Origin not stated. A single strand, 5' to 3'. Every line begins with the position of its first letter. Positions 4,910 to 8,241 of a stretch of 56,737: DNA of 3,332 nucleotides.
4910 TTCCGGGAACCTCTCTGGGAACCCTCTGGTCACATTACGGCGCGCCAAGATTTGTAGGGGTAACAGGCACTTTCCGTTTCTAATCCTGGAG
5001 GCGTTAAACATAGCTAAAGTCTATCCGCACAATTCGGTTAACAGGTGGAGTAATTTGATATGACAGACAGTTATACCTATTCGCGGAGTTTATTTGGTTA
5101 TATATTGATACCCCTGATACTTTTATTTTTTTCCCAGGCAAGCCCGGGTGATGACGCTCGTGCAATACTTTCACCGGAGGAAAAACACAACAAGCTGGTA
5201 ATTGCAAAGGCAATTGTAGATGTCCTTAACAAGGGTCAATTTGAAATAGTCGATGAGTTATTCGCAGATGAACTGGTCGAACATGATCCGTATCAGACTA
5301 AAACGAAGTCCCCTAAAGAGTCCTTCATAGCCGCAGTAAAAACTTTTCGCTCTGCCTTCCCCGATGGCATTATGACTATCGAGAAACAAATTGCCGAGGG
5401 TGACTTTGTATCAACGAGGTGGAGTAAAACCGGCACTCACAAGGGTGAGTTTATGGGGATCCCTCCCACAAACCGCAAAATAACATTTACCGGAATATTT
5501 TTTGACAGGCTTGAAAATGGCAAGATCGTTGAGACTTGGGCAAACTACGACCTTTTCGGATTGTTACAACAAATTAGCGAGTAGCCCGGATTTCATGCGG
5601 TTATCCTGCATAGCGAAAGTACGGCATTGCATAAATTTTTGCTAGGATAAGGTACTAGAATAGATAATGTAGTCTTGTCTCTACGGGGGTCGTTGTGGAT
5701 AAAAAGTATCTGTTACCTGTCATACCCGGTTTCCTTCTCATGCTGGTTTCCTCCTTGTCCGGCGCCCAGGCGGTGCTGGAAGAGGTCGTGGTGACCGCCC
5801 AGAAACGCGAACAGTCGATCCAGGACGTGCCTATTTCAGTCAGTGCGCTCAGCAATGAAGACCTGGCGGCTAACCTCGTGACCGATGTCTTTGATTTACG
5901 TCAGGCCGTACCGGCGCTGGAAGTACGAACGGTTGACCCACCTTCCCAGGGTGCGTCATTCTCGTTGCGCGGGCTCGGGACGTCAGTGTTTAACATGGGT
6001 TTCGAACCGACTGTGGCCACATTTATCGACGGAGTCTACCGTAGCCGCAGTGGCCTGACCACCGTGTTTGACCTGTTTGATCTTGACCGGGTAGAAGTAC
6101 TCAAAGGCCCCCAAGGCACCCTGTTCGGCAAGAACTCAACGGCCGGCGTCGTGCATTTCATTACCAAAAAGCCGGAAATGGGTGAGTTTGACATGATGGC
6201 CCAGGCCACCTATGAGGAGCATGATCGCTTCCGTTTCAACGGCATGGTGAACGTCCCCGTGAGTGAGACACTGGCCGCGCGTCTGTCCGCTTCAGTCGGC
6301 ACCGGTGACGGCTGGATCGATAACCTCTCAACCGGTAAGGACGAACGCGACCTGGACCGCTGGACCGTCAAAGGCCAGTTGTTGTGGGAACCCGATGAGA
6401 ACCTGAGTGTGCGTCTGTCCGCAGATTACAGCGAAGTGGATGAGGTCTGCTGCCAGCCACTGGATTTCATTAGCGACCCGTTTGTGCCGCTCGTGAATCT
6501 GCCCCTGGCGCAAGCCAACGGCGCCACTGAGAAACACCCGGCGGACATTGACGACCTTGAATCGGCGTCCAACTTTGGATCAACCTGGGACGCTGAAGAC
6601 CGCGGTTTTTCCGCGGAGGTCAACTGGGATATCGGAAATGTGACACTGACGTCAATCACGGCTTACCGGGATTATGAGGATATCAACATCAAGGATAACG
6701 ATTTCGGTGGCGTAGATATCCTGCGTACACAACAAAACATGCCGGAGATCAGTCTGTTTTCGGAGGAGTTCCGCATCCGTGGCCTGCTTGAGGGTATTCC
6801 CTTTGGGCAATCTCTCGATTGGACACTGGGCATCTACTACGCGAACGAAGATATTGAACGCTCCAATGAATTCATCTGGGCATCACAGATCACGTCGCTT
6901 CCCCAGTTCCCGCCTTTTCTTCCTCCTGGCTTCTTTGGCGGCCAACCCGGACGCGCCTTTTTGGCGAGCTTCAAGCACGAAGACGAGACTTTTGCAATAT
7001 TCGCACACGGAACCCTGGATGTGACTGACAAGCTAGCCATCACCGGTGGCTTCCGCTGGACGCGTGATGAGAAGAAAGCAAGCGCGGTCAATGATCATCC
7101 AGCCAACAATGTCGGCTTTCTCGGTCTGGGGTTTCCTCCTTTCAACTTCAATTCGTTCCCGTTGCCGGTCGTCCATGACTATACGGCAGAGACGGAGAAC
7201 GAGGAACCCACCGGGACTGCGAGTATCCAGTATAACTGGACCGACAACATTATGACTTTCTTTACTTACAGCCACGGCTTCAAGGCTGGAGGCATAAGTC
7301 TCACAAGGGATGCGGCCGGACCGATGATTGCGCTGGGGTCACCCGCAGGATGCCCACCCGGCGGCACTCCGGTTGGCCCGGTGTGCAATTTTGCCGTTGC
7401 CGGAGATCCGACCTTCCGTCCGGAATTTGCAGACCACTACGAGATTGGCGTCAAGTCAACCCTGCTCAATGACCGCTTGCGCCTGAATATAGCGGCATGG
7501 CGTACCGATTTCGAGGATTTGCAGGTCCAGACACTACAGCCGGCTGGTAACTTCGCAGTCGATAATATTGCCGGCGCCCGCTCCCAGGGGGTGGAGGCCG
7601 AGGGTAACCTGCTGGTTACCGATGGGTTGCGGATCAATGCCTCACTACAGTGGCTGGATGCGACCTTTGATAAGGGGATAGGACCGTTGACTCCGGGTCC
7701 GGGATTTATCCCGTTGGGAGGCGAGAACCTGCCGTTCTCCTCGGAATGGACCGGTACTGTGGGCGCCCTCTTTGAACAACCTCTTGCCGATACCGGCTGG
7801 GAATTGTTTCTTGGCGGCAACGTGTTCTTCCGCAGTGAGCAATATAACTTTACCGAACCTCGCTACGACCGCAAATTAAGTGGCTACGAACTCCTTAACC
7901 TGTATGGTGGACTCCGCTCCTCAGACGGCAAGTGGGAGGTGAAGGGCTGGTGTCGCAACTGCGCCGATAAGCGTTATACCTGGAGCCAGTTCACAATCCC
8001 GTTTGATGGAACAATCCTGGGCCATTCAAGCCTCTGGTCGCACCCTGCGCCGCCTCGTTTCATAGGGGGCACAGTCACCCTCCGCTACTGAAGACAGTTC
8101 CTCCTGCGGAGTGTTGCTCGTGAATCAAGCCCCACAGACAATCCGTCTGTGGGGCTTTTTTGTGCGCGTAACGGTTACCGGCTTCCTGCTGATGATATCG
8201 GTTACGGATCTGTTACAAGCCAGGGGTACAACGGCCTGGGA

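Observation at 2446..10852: TonB receptor - secreted SnoaL - TonB receptor - (SnoaL)2-DUF3604: candidate uncharacterised uptake and periplasmic processing module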

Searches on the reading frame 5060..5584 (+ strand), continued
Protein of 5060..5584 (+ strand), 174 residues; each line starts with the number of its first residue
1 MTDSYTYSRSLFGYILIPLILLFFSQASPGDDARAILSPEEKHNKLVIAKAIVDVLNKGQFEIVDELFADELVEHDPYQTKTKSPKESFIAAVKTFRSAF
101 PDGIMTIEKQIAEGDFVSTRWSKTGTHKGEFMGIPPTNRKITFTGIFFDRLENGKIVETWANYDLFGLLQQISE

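Call 59: search_solved_structures(query=window:5060-5584:+, max_evalue=0.001, show_alignments=3)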
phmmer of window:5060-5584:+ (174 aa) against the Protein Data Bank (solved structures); distinct sequences matched with E-value up to 0.001: 14.
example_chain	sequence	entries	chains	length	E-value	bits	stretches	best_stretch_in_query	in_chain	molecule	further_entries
8ysb_A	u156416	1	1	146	2.1e-15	60.1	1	44-172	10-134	Predicted ester cyclase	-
6hnn_A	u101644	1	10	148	2.6e-15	59.8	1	51-172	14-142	Putative polyketide cyclase IdmH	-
8kaa_A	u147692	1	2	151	1.4e-14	57.4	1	51-169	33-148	ester cyclase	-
3f9s_A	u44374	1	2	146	5.1e-12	49.1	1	47-172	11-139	putative polyketide cyclase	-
8r2b_A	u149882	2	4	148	1.1e-10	44.7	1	68-168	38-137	SnoL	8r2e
2gex_A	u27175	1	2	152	1.3e-10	44.6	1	68-168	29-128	SnoL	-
2gey_A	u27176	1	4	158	6.2e-10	42.3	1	94-170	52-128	AclR protein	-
8r20_A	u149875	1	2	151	5.6e-09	39.2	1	86-171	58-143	Hydroxylase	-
4lgq_A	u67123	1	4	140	1.5e-08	37.8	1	44-172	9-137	Putative polyketide cyclase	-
5x7l_A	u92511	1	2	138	3.6e-07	33.3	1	86-172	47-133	TsrD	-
6hnl_A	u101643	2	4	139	2.9e-06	30.4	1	51-172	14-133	Putative polyketide cyclase IdmH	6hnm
1sjw_A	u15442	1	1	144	1.8e-05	27.8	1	48-172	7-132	nogalonic acid methyl ester cyclase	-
3kkg_A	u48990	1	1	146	6e-05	26.1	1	95-173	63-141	Putative SnoaL-like polyketide cyclase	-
3k0z_A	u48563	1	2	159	0.00037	23.5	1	49-172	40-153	Putative polyketide cyclase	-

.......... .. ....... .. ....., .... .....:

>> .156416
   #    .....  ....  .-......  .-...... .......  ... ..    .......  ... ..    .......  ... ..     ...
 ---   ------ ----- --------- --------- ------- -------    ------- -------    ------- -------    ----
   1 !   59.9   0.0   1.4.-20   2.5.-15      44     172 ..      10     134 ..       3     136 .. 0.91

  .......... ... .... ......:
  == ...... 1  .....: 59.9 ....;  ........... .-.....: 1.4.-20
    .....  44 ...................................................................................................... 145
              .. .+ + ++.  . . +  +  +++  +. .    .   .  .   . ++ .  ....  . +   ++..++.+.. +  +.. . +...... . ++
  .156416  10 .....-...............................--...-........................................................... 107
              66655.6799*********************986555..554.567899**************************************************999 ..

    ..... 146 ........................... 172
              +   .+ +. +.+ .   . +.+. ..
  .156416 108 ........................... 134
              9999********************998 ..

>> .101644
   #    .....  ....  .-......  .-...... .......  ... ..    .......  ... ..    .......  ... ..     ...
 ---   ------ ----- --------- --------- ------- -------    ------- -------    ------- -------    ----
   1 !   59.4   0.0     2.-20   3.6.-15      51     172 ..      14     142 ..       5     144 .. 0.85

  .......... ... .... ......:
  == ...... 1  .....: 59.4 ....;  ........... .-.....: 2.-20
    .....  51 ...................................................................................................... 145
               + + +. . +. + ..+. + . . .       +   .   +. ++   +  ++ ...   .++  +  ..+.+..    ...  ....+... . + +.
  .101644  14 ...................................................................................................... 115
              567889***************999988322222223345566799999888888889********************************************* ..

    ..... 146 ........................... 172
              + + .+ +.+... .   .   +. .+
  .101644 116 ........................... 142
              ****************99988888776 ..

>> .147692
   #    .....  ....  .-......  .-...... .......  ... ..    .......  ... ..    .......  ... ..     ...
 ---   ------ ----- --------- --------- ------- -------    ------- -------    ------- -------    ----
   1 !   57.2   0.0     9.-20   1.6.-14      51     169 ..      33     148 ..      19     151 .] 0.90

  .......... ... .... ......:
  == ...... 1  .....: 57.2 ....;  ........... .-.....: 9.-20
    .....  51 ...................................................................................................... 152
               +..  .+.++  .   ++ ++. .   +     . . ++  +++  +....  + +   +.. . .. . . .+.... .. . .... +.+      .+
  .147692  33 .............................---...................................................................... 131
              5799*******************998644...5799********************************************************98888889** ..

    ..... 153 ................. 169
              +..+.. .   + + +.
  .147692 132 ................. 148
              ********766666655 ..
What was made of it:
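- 5060..5584 (+): Exported single-domain SnoaL protein (174 aa), probable cleavage SQA|SPG. Closest solved structures are 'ester cyclases' and IdmH (call 59).
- Closest known: SnoaL/ester-cyclase family PF07366. Same: The closest solved sequences are 8ysb, 6hnn and 8kaa (call 59).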

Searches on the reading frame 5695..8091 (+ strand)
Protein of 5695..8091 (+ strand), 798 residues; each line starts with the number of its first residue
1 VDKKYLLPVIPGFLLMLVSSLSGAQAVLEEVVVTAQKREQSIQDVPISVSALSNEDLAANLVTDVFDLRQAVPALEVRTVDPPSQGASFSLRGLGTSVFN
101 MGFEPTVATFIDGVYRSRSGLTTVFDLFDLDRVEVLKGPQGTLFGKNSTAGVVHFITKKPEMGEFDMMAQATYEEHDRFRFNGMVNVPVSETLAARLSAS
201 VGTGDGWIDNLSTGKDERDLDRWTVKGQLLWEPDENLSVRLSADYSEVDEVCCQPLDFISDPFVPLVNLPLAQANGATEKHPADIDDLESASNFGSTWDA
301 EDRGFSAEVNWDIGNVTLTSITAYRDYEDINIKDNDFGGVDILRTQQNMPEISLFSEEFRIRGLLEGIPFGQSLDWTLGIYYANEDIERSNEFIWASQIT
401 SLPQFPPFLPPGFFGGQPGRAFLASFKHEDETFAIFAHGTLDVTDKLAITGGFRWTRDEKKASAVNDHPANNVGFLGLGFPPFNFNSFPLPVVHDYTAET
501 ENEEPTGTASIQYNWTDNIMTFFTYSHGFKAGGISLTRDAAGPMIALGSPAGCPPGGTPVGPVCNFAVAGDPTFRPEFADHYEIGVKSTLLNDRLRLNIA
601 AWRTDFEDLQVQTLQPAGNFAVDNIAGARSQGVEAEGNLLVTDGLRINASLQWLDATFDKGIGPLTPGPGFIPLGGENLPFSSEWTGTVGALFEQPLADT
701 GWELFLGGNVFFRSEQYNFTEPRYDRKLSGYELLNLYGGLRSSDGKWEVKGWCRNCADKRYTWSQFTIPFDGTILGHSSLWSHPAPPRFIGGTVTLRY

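Call 5: search_protein_families(library=pfam, proteins=[window:5695-8091:+], max_evalue=0.01)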
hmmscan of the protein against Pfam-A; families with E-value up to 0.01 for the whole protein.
window:5695-8091:+ (798 aa): 2 families
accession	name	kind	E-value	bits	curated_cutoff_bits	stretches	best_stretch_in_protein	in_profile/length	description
PF00593.30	TonB_dep_Rec_b-barrel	-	6.4e-39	135.5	27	1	297-755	55-435/436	TonB dependent receptor-like, beta-barrel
PF07715.20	Plug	-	2.3e-18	67.1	23.9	1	42-152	2-107/107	TonB-dependent Receptor Plug Domain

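Call 31: search_protein_families(library=ncbifam, proteins=[window:5695-8091:+], max_evalue=0.001)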
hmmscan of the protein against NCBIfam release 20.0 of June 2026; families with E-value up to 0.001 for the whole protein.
window:5695-8091:+ (798 aa): 27 families (the best 25 are shown)
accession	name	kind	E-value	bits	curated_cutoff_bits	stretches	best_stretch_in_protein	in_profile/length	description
TIGR01783.1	TonB-siderophor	subfamily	2.9e-41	141.9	223.5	2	44-231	1-178/649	TonB-dependent siderophore receptor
TIGR01785.1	TonB-hemin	subfamily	1.5e-35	122.8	316.85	2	427-762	360-655/677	TonB-dependent heme/hemoglobin receptor family protein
NF053590.1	TonB_dep_TOL0244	equivalog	1.9e-21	76.3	645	2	563-658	401-496/604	TOL_0244 family TonB-dependent receptor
NF007349.0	PRK09840.1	equivalog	1.2e-17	63.2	686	1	95-201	115-217/760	catecholate siderophore receptor Fiu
TIGR01786.1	TonB-hemlactrns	subfamily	1.1e-16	60.4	323.75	2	30-160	2-136/719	TonB-dependent hemoglobin/transferrin/lactoferrin family receptor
NF010010.0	PRK13483.1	equivalog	1.1e-16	60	927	1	25-241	30-250/660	ligand-gated channel protein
TIGR01779.1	TonB-B12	equivalog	6.3e-16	58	599.7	1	15-222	14-216/614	TonB-dependent vitamin B12 receptor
TIGR04056.1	OMP_RagA_SusC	subfamily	1.9e-14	53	368.25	1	21-196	71-242/981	SusC/RagA family TonB-linked outer membrane protein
NF010651.0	PRK14050.1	equivalog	7.3e-14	50.8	884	1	33-252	67-274/730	TonB-dependent siderophore receptor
NF007478.2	PRK10064.1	equivalog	1.2e-12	46.9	745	1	28-176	30-177/663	catecholate siderophore receptor CirA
NF049960.1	siderphRecptFauA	equivalog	2e-12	46.4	900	1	29-212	61-237/727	TonB-dependent alcaligin siderophore receptor FauA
NF010012.0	PRK13486.1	equivalog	4.2e-12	45.2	924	1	20-160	20-160/696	TonB-dependent receptor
NF010038.0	PRK13513.1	equivalog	4.6e-12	45.3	942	1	27-176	34-184/659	ligand-gated channel protein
NF007926.1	PRK10641.1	equivalog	6.9e-12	44.7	836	1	24-207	23-200/617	TonB-dependent vitamin B12 receptor BtuB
NF007447.0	PRK10003.1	equivalog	1.1e-11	43.8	666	2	37-213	71-241/727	ferric-rhodotorulic acid/ferric-coprogen receptor FhuE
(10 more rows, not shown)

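Call 102: search_solved_structures(query=window:5695-8091:+, max_evalue=0.00001)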
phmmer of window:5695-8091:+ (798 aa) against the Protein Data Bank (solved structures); distinct sequences matched with E-value up to 0.00001: 31.
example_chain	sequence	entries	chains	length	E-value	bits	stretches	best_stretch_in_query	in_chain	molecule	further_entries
5nec_A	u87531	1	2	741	3e-14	55.3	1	77-236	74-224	TonB-dependent siderophore receptor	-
6v81_A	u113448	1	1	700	4.9e-13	51.3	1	26-159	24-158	Probable TonB-dependent receptor YncD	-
4epa_A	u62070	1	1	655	6.7e-13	50.8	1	31-225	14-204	Pesticin receptor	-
2hdf_A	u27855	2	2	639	7.6e-13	50.7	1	29-178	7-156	Colicin I receptor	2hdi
9c4o_A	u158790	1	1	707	8.9e-13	50.4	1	29-159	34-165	Pyrroloquinoline quinone transporter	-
9nn6_A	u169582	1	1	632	1.9e-12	49.3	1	31-178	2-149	Colicin I receptor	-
3qlb_A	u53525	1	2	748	2.8e-12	48.8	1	31-247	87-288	Enantio-pyochelin receptor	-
6bpm_C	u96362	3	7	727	1e-10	43.6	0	94-199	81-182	Catecholate siderophore receptor Fiu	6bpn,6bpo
3efm_A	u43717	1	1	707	2.8e-10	42.2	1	22-214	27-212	Ferric alcaligin siderophore receptor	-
5fp1_A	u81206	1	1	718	7e-10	40.9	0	41-183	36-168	TONB-DEPENDENT SIDEROPHORE RECEPTOR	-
6e4v_A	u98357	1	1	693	3.5e-08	35.2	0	107-214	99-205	FhuE receptor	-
5fok_A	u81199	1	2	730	4.4e-08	34.9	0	78-275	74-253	IRON TRANSPORT OUTER MEMBRANE RECEPTOR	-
9rvq_A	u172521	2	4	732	1.9e-07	32.8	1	29-383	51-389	TonB-dependent receptor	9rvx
1xkw_A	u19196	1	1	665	7.2e-07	30.9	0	94-192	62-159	Fe(III)-pyochelin receptor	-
1xkh_A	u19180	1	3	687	1.1e-06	30.3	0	32-193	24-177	Ferripyoverdine receptor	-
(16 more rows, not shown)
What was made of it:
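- On Siderophore, haem or B12 receptor subfamilies (NCBIfam): PDB matches are largely confined to the N-terminal plug region (call 102).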
